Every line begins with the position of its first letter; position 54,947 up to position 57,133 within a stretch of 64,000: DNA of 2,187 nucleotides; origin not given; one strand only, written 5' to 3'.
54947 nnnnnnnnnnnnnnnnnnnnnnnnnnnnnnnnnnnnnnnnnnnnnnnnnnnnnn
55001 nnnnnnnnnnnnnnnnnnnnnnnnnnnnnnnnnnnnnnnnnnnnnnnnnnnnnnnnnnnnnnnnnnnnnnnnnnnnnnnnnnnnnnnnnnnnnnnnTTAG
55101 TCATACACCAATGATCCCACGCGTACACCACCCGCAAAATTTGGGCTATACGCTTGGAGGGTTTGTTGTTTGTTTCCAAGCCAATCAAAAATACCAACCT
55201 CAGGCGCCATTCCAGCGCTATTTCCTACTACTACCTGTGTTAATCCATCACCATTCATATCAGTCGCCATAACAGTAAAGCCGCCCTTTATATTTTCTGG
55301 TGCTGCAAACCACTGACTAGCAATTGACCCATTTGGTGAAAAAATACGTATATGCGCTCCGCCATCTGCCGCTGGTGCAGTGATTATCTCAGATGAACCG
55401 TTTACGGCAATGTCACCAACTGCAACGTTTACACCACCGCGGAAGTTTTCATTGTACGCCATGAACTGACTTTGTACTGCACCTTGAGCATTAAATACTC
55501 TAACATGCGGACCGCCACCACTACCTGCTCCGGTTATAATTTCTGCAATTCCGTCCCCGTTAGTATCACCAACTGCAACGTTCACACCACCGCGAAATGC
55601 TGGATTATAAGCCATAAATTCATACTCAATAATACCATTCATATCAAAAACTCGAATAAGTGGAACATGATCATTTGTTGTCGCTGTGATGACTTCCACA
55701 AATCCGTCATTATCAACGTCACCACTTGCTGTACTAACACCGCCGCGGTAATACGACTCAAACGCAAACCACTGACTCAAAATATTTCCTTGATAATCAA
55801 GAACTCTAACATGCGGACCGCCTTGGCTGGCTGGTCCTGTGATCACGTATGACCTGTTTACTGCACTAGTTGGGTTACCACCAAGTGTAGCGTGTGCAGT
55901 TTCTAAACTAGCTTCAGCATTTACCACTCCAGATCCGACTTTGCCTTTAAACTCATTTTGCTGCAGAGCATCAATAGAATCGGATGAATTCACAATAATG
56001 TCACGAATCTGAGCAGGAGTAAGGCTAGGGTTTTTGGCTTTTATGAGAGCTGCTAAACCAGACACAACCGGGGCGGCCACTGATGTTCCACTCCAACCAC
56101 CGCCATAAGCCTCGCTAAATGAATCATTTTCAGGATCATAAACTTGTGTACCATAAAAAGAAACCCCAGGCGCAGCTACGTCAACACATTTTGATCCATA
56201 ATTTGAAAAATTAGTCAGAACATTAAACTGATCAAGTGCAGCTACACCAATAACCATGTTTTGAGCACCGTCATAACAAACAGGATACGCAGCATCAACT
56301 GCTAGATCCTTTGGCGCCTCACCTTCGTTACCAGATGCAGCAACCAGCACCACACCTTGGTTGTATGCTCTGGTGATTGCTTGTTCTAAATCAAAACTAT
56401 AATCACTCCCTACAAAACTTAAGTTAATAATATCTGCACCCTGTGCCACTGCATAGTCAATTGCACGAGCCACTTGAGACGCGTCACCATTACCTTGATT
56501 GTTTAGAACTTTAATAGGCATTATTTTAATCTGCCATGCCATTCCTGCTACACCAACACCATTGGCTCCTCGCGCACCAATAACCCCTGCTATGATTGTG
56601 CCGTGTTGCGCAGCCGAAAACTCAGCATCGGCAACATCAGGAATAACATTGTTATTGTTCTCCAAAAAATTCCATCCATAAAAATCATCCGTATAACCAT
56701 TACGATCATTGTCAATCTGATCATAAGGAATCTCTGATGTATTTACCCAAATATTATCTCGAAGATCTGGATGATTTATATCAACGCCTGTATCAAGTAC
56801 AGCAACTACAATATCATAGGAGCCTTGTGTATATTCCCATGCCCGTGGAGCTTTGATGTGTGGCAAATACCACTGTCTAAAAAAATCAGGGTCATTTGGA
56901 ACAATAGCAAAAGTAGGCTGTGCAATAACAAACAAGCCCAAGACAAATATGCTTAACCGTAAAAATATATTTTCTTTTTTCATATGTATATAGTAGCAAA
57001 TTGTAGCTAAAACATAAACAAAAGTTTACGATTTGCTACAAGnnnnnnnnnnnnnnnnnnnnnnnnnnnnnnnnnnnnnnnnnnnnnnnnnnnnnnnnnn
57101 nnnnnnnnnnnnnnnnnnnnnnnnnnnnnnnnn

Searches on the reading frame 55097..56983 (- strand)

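Call 94: search_protein_families(library=pfam, proteins=[window:55097-56983:-], max_evalue=0.00001)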
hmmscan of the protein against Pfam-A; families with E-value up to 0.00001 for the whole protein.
window:55097-56983:- (628 aa): 3 families
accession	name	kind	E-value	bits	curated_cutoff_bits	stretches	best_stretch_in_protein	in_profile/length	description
PF00082.27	Peptidase_S8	-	8.5e-55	186.5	21.8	1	57-352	3-288/288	Subtilase family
PF01839.29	FG-GAP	-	2e-09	37.6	22.1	0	466-503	2-34/37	FG-GAP repeat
PF13517.12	FG-GAP_3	-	2.9e-09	37.8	26.9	1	422-483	1-60/61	FG-GAP-like repeat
